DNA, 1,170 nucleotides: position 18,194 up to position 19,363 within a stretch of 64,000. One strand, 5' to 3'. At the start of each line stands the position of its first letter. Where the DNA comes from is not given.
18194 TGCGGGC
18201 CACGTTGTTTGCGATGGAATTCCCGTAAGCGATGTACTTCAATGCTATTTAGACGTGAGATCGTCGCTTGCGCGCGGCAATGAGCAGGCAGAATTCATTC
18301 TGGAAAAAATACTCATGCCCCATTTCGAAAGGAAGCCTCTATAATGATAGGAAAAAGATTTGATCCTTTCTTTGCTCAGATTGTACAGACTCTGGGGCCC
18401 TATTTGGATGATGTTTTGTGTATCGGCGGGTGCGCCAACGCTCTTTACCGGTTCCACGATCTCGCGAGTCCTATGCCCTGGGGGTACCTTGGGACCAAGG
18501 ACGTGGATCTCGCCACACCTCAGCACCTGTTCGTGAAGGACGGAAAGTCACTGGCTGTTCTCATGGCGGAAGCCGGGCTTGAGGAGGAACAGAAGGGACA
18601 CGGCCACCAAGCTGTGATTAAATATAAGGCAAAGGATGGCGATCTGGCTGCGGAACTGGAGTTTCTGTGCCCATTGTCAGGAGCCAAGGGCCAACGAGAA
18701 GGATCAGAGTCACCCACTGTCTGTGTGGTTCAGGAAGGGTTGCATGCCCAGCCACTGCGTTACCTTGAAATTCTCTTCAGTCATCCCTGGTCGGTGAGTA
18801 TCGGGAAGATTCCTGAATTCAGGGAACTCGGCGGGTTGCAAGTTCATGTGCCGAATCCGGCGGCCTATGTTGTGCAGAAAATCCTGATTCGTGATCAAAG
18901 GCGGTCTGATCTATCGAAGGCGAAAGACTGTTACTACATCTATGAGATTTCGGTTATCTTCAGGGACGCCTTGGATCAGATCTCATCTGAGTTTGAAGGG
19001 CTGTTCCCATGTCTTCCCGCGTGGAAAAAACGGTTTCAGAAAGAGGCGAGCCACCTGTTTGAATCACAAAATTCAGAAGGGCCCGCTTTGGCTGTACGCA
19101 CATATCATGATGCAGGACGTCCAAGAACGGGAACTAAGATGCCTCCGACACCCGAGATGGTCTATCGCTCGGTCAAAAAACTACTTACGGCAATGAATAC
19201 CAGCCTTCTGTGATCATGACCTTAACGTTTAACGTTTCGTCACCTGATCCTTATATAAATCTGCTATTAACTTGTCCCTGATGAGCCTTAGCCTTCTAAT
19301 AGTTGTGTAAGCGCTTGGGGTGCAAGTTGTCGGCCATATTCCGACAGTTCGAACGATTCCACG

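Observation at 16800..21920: Compact defence island: divergent AbiE-like pair, PIG-L deacetylase, canonical AbiEi/AbiEii with a perfect operator palindrome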

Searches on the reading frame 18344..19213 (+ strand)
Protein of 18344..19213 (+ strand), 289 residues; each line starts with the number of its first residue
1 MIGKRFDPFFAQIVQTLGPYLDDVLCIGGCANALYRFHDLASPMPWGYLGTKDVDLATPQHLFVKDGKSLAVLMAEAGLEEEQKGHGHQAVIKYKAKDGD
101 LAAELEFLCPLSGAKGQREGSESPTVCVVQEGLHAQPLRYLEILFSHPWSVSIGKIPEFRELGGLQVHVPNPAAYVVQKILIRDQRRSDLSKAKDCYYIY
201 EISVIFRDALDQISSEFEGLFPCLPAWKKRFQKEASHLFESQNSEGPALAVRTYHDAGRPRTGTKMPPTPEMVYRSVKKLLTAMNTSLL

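Call 3: search_protein_families(library=pfam, proteins=[window:18344-19213:+], max_evalue=0.01)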
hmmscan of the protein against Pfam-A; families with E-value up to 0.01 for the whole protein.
window:18344-19213:+ (289 aa): 1 family
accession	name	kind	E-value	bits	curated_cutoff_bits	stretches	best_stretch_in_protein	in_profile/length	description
PF12281.14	NTP_transf_8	-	1.1e-13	52.1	26.3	1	16-207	12-202/218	Nucleotidyltransferase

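Call 4: search_protein_families(library=padloc, proteins=[window:18344-19213:+], max_evalue=0.01)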
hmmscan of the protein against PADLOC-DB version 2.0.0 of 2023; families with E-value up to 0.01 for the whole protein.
window:18344-19213:+ (289 aa): 0 families

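Call 7: search_protein_families(library=ncbifam, proteins=[window:18344-19213:+], max_evalue=0.01)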
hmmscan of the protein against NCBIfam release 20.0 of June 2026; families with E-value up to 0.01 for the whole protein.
window:18344-19213:+ (289 aa): 0 families

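Call 20: find_homologous_proteins(query=window:18344-19210:+)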
Query window:18344-19210:+ (289 aa): 155 proteins with E <= 0.001 among 2113 candidates; the best 120 are listed.
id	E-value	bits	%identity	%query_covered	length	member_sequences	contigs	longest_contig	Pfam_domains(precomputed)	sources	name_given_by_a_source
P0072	7.6e-172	589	89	99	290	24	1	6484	PF12281.15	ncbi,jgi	jgi:hypothetical protein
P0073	1.4e-151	522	80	98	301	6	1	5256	PF12281.15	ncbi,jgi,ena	jgi:hypothetical protein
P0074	3.2e-133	462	71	98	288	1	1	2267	PF12281.15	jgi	jgi:hypothetical protein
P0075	8.2e-124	431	68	97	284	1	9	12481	PF12281.15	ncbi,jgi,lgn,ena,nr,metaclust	ncbi:MAG: hypothetical protein A2498_01850 [Lentisphaerae bacterium RIFOXYC12_FULL_60_16]|nr:MAG: hy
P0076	2.6e-123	429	68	98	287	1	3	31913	PF12281.15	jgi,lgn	-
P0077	2.2e-94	334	56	98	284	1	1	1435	PF12281.15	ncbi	-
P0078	8.5e-93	329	55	98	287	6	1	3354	PF12281.15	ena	-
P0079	1.4e-92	328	57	97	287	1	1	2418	PF12281.15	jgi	jgi:hypothetical protein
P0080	2.7e-90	321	53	98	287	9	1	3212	PF12281.15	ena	-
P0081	2.8e-90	321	54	98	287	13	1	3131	PF12281.15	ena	-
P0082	2.5e-89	318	52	98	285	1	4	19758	PF12281.15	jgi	-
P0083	2.9e-89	318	52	98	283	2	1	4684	PF12281.15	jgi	-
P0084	5.1e-89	317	54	98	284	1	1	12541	PF12281.15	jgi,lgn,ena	jgi:hypothetical protein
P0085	9.7e-89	316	53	98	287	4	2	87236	PF12281.15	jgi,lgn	-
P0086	8.5e-88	313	51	98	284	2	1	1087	PF12281.15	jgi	jgi:hypothetical protein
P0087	1.6e-87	312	52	99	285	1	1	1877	PF12281.15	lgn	-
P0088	4.9e-86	307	53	97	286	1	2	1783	PF12281.15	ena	-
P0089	1.7e-85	305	53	98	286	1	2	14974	PF12281.15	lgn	-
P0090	1.8e-85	305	53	98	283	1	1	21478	PF12281.15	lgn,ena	-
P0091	7.6e-85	303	50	98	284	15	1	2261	PF12281.15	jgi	-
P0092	1.8e-84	302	52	98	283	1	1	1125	PF12281.15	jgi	jgi:hypothetical protein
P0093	2.1e-84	302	53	98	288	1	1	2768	PF12281.15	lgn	-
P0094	2.9e-84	301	52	98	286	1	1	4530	PF12281.15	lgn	-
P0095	3.9e-84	301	51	99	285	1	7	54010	PF12281.15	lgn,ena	-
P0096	4.3e-84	301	52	98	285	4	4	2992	PF12281.15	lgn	-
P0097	1.0e-83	299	54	97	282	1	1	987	PF12281.15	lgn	-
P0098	1.3e-83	299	51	93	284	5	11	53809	PF12281.15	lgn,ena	-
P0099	2.6e-83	298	50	98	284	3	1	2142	PF12281.15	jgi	-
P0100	5.6e-83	297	52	93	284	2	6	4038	PF12281.15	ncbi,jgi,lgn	jgi:hypothetical protein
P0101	6.6e-83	297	52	97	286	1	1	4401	PF12281.15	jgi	jgi:hypothetical protein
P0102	6.9e-83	297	49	98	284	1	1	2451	PF12281.15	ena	-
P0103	7.3e-83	297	49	98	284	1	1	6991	PF12281.15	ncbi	-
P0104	4.9e-82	294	50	98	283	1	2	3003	PF12281.15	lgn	-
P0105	5.4e-82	294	52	98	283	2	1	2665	PF12281.15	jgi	jgi:hypothetical protein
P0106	1.2e-81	293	50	98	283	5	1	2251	PF12281.15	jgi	jgi:hypothetical protein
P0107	1.2e-81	293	50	97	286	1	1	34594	PF12281.15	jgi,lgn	jgi:hypothetical protein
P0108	2.9e-81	291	53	97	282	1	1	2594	PF12281.15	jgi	jgi:hypothetical protein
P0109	4.0e-81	291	50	99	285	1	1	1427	PF12281.15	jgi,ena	-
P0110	6.4e-81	290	49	98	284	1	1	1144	PF12281.15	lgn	-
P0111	7.0e-81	290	52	97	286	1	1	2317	PF12281.15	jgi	jgi:hypothetical protein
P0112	7.2e-81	290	51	98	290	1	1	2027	PF12281.15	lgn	-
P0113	1.2e-80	289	52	97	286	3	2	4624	PF12281.15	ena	-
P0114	2.0e-80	289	48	98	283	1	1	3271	PF12281.15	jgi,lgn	jgi:hypothetical protein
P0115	2.6e-80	288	49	97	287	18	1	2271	PF12281.15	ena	-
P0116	3.8e-80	288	51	97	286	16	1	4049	PF12281.15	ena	-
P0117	1.1e-79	286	50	97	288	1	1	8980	PF12281.15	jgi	jgi:hypothetical protein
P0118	1.7e-79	286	51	97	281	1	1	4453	PF12281.15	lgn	-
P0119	2.1e-79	285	48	98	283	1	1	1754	PF12281.15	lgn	-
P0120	3.4e-79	285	52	97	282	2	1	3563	PF12281.15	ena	-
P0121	6.4e-79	284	51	97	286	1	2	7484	PF12281.15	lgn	-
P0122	1.2e-78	283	50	97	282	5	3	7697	PF12281.15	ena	-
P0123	2.1e-78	282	51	97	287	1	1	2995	PF12281.15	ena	-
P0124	2.6e-78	282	48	98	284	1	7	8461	PF12281.15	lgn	-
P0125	4.0e-78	281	50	98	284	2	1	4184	PF12281.15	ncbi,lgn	-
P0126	7.8e-78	280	48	98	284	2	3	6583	PF12281.15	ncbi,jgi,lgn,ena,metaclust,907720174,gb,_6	metaclust:\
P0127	2.5e-77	278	47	98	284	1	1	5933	PF12281.15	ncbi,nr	ncbi:nucleotidyltransferase domain-containing protein [bacterium]|nr:nucleotidyltransferase domain-c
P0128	3.1e-77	278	49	97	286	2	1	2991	PF12281.15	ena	-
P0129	4.2e-77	278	48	98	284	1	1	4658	PF12281.15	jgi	jgi:hypothetical protein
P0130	5.6e-77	277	48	98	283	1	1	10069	PF12281.15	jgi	jgi:hypothetical protein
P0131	1.1e-76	276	50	97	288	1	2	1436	PF12281.15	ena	-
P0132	1.6e-76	276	49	97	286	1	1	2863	PF12281.15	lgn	-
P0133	3.2e-76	275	52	97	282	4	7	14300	PF12281.15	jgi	jgi:hypothetical protein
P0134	7.4e-76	274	49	97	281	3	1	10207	PF12281.15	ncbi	-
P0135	7.7e-76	274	49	97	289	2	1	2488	PF12281.15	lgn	-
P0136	8.7e-76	273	50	97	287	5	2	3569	PF12281.15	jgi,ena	jgi:hypothetical protein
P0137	1.2e-75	273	48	98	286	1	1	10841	PF12281.15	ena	-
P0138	1.5e-75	273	48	97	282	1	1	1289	PF12281.15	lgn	-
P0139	7.4e-75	270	46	98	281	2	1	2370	PF12281.15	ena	-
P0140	1.0e-74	270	49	98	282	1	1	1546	PF12281.15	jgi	jgi:hypothetical protein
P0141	1.1e-74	270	44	100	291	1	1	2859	PF12281.15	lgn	-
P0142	9.3e-74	267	47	99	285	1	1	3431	PF12281.15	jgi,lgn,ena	-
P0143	1.8e-73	266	50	98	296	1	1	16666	PF12281.15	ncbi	-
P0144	2.1e-73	266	48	97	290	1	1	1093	PF12281.15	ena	-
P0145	1.0e-72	263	49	98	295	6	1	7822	PF12281.15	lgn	-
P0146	1.9e-72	262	45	99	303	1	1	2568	PF12281.15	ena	-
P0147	2.4e-72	262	50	96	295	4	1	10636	PF12281.15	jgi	jgi:hypothetical protein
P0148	6.0e-72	261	43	99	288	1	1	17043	PF12281.15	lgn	-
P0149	6.6e-72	261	45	97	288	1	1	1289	PF12281.15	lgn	-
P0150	2.8e-71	259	42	98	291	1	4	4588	PF12281.15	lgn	-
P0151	5.0e-71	258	44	98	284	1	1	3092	PF12281.15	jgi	jgi:hypothetical protein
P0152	6.7e-71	257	50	97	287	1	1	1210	PF12281.15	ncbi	-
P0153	9.7e-71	257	44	97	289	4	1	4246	PF12281.15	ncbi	-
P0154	1.0e-70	257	48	97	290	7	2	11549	PF12281.15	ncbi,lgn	-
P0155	1.2e-69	253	43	98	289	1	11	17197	PF12281.15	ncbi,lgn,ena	-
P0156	4.1e-69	252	46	98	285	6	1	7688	PF12281.15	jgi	jgi:hypothetical protein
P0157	4.9e-69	251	46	88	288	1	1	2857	PF12281.15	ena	-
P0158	5.7e-69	251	46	97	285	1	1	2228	PF12281.15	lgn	-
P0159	1.0e-68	250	55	74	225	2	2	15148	PF12281.15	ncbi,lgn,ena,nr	ncbi:MAG: GSU2403 family nucleotidyltransferase fold protein [Verrucomicrobia bacterium]|nr:GSU2403 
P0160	1.2e-68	250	43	97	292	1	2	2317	PF12281.15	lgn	-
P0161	2.2e-68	249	59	69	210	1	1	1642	PF12281.15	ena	-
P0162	5.6e-67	245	42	98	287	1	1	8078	PF12281.15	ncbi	-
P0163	7.5e-67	244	42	97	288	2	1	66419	PF12281.15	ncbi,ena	-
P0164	1.2e-66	243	45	96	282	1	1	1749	PF12281.15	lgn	-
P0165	1.4e-66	243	43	98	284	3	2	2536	PF12281.15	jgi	jgi:hypothetical protein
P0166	2.9e-66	242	47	97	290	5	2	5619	PF12281.15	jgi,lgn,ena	-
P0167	3.3e-65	239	44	88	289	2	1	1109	PF12281.15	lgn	-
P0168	6.6e-62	228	41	99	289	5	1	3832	PF12281.15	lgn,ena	-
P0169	9.7e-62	227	47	74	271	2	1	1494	PF12281.15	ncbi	-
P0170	1.2e-61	227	45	97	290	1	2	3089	PF12281.15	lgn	-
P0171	4.0e-60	222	52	73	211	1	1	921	PF12281.15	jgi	jgi:hypothetical protein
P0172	4.2e-59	219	41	99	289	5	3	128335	PF12281.15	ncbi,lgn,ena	-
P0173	2.1e-56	210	42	89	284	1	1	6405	PF12281.15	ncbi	-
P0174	4.3e-55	205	53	66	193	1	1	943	PF12281.15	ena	-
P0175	1.9e-52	197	42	88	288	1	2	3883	PF12281.15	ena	-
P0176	3.5e-52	196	38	99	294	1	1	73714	PF12281.15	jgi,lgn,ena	-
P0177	5.3e-52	195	47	81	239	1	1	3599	PF12281.15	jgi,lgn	-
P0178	7.9e-52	195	42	88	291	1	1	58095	PF12281.15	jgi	jgi:hypothetical protein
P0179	9.3e-52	195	49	71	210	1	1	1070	PF12281.15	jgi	jgi:hypothetical protein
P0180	1.9e-51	194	46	73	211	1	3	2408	PF12281.15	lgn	-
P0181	2.8e-51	193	37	99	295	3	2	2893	PF12281.15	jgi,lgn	jgi:hypothetical protein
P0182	3.0e-51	193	38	99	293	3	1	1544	PF12281.15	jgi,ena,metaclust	metaclust:\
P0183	3.7e-51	193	39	97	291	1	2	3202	PF12281.15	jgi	-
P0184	1.6e-50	190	40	98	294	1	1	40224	PF12281.15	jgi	jgi:hypothetical protein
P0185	2.4e-50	190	39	98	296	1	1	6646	PF12281.15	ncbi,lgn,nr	ncbi:MAG: GSU2403 family nucleotidyltransferase fold protein [Planctomycetota bacterium]|nr:GSU2403 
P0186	2.2e-49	187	37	99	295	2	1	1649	PF12281.15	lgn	-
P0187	4.6e-49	186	50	67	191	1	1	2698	PF12281.15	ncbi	-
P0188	5.2e-49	186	36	99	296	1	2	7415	PF12281.15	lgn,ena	-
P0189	6.9e-49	185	39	97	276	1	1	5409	PF12281.15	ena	-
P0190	1.1e-48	184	41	80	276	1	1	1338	PF12281.15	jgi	jgi:hypothetical protein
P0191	1.1e-48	184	38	100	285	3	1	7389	PF12281.15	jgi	-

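Call 51: find_encoding_contigs(protein=P0172, flank=5000, max_places=2)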
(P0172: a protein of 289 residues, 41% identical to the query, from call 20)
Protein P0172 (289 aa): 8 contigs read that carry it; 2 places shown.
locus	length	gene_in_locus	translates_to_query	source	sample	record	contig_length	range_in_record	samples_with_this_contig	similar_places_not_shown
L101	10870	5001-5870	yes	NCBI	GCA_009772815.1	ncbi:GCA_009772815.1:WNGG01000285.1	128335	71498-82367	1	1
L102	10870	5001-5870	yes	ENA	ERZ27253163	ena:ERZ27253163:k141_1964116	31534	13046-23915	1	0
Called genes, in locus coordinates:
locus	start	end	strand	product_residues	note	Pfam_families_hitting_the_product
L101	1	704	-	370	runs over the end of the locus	PF02012:BNR (faint), PF15902:Sortilin-Vps10 (weak)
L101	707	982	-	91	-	PF02597:ThiS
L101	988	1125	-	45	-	-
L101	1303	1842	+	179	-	PF07452:CHRD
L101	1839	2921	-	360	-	PF03150:CCP_MauG, PF21419:RoxA-like_Cyt-c (faint)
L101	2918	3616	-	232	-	PF13428:TPR_14 (faint), PF13181:TPR_8 (faint), PF14559:TPR_19 (faint), PF13414:TPR_11 (faint), PF13431:TPR_17 (faint), PF00515:TPR_1 (weak), PF07719:TPR_2 (weak)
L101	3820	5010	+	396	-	-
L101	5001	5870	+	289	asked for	PF12281:NTP_transf_8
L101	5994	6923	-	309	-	PF01381:HTH_3, PF12844:HTH_19 (weak), PF13560:HTH_31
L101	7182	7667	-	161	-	PF15731:MqsA_antitoxin, PF13560:HTH_31 (weak), PF01381:HTH_3 (weak)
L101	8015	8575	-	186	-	-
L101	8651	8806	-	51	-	-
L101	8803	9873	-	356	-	PF09952:AbiEi_2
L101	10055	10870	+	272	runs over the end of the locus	PF00227:Proteasome (weak)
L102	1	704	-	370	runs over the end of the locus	PF02012:BNR (faint), PF15899:BNR_6 (faint), PF15902:Sortilin-Vps10 (weak)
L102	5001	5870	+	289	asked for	PF12281:NTP_transf_8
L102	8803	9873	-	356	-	PF09952:AbiEi_2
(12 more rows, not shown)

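Call 52: find_encoding_contigs(protein=P0184, flank=5000, max_places=2)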
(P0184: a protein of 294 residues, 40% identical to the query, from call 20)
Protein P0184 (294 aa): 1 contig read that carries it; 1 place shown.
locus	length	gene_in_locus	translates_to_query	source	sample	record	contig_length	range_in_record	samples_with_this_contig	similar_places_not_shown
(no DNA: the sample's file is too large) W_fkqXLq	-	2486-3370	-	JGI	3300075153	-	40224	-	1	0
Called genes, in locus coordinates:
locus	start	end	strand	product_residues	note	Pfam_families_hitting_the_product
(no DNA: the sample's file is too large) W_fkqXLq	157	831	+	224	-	PF00589:Phage_integrase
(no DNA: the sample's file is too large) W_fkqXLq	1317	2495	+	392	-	-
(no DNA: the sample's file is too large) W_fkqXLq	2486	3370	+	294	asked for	PF12281:NTP_transf_8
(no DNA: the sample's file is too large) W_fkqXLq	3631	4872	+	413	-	PF13191:AAA_16 (weak), PF13173:AAA_14, PF13635:DUF4143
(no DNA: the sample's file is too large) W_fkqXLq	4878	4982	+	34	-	-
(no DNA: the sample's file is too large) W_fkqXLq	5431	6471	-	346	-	PF00672:HAMP (weak), PF00512:HisKA, PF02518:HATPase_c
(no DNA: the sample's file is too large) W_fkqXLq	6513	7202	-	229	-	PF00072:Response_reg, PF00486:Trans_reg_C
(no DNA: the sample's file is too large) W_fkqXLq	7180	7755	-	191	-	PF04892:VanZ-LLP1 (weak)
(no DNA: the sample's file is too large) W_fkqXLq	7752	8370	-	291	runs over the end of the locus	PF13432:TPR_16 (weak)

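Call 83: search_protein_families(library=pfam, proteins=[L101:8803-9870:-, L101:8015-8572:-, L101:3820-5007:+], max_evalue=0.1)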
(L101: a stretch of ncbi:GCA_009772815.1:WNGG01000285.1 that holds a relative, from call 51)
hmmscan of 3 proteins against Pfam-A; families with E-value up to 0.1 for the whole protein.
L101:8803-9870:- (355 aa): 5 families
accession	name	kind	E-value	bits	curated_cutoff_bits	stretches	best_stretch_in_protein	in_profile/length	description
PF09952.14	AbiEi_2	-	2.7e-12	47.6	21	1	206-351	1-142/143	Transcriptional regulator, AbiEi antitoxin, Type IV TA system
PF13412.12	HTH_24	-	0.0031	17.5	21.9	1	172-198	21-47/48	Winged helix-turn-helix DNA-binding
PF13404.12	HTH_AsnC-type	-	0.0038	17.4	27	1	170-193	19-42/42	AsnC-type helix-turn-helix domain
PF13545.12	HTH_Crp_2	-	0.01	16.2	27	1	172-214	26-68/70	Crp-like helix-turn-helix domain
PF01325.25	Fe_dep_repress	-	0.099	13.3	26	0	173-201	27-55/60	Iron dependent repressor, N-terminal DNA binding domain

L101:8015-8572:- (185 aa): 0 families

L101:3820-5007:+ (396 aa): 3 families
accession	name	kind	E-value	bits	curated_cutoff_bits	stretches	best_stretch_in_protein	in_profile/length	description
PF01047.28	MarR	-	6e-05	23.3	24.6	1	185-221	15-51/59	MarR family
PF09339.16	HTH_IclR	-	0.0075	16.5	22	1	184-220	15-51/52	IclR helix-turn-helix domain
PF03749.19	SfsA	-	0.08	13.2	22.8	0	19-57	17-53/138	Sugar fermentation stimulation protein RE domain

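Call 84: search_solved_structures(query=A4, max_evalue=10, show_alignments=2)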
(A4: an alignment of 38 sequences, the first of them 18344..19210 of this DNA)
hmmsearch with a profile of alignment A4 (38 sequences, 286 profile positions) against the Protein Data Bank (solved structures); distinct sequences matched with E-value up to 10: 10.
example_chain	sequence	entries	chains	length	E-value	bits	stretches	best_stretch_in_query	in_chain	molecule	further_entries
8uxs_A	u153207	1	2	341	0.44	12.9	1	24-46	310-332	Kelch domain-containing protein 2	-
9bc9_A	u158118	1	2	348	0.45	12.8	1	24-46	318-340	Kelch domain-containing protein 2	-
8ebl_A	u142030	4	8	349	0.46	12.8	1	24-46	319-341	Kelch domain-containing protein 2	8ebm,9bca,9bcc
8sge_A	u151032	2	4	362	0.47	12.8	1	24-46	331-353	Kelch domain-containing protein 2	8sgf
6do3_A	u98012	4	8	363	0.47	12.8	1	24-46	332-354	Kelch domain-containing protein 2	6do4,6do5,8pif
8ebn_A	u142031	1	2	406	0.49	12.7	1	24-47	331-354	Kelch domain-containing protein 2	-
8sh2_B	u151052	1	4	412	0.5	12.7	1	24-47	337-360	Kelch domain-containing protein 2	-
7a23_D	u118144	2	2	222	1.4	11.3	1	215-253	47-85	TYKY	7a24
6x89_S8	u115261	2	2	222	1.5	11.1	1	215-255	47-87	NADH dehydrogenase [ubiquinone] iron-sulfur protein 8, mitochondrial | NDUS8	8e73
7aqr_I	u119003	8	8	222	1.7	10.9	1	215-253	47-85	NADH dehydrogenase [ubiquinone] iron-sulfur protein 8-A, mitochondrial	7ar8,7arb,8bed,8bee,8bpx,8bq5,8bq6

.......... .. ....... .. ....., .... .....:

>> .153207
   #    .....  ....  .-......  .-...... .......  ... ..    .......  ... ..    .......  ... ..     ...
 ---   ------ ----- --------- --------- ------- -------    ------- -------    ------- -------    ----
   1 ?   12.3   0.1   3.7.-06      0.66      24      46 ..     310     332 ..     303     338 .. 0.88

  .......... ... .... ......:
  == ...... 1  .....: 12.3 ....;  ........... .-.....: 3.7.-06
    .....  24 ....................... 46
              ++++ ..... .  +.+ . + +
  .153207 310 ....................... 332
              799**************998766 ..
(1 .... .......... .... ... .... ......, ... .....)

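Call 93: find_related_loci(query=A4, collection=viral_contigs, flank=5000)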
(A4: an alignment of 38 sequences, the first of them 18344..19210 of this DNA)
Query A4 (289 aa) in viral_contigs; peptide patterns used: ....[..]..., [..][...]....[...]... (x = any residue, [..] = any of these).
29 stretches matched a pattern, but none encodes a relative of the query by tblastn (E <= 1e-3).

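Call 94: search_dna_similar(query=window:18344-19210:+, collection=plasmids, mode=protein, max_evalue=0.001, max_rows=15)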
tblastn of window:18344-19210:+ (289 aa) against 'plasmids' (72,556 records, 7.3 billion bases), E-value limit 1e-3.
Records with a match: 10; places in all: 10; records where one place covers at least 80% of the query: 1.
Best place of each record, by identity: <60% 10.
By first word of the organism name: Burkholderia 5; Sinorhizobium 3; Paraburkholderia 1; Ensifer 1.
By predicted mobility (MOB-suite, as given by PLSDB): non-mobilizable 7; conjugative 3.
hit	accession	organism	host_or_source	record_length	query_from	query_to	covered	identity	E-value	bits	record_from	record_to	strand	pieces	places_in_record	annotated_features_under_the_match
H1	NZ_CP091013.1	Burkholderia cenocepacia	-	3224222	10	260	87%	27.0%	3e-13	77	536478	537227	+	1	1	none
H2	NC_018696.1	Paraburkholderia phenoliruptrix BR3459a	Mimosa flocculosa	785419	10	229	76%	30.6%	8e-17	88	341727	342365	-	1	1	GSU2403 family nucleotidyltransferase fold protein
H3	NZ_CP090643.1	Burkholderia contaminans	sheep,milk,milk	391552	10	229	76%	27.8%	1e-15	84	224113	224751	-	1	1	GSU2403 family nucleotidyltransferase fold protein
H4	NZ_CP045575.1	Burkholderia gladioli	Oryza sativa,Cell culture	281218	10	206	68%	31.1%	8e-16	85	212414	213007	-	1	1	GSU2403 family nucleotidyltransferase fold protein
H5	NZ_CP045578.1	Burkholderia gladioli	Oryza sativa,Cell culture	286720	10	206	68%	31.1%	8e-16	85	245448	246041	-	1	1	GSU2403 family nucleotidyltransferase fold protein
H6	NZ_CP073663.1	Burkholderia contaminans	Homo sapiens,blood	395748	10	229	73%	28.8%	6e-12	96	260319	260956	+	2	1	none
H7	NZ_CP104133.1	Sinorhizobium sp. K101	Phaseolus vulgaris,cell ...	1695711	88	238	52%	27.8%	2e-4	50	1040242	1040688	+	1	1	none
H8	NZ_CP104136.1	Sinorhizobium sp. C101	Phaseolus vulgaris,cell ...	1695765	88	238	52%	27.8%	2e-4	50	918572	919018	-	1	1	record has no annotation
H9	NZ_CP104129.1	Sinorhizobium sp. M103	Phaseolus vulgaris,cell ...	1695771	88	238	52%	27.8%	2e-4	50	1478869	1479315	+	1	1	none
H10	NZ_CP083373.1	Ensifer canadensis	Melilotus albus,Cell Culture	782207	111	243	46%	29.8%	3e-4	50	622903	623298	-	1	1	GSU2403 family nucleotidyltransferase fold protein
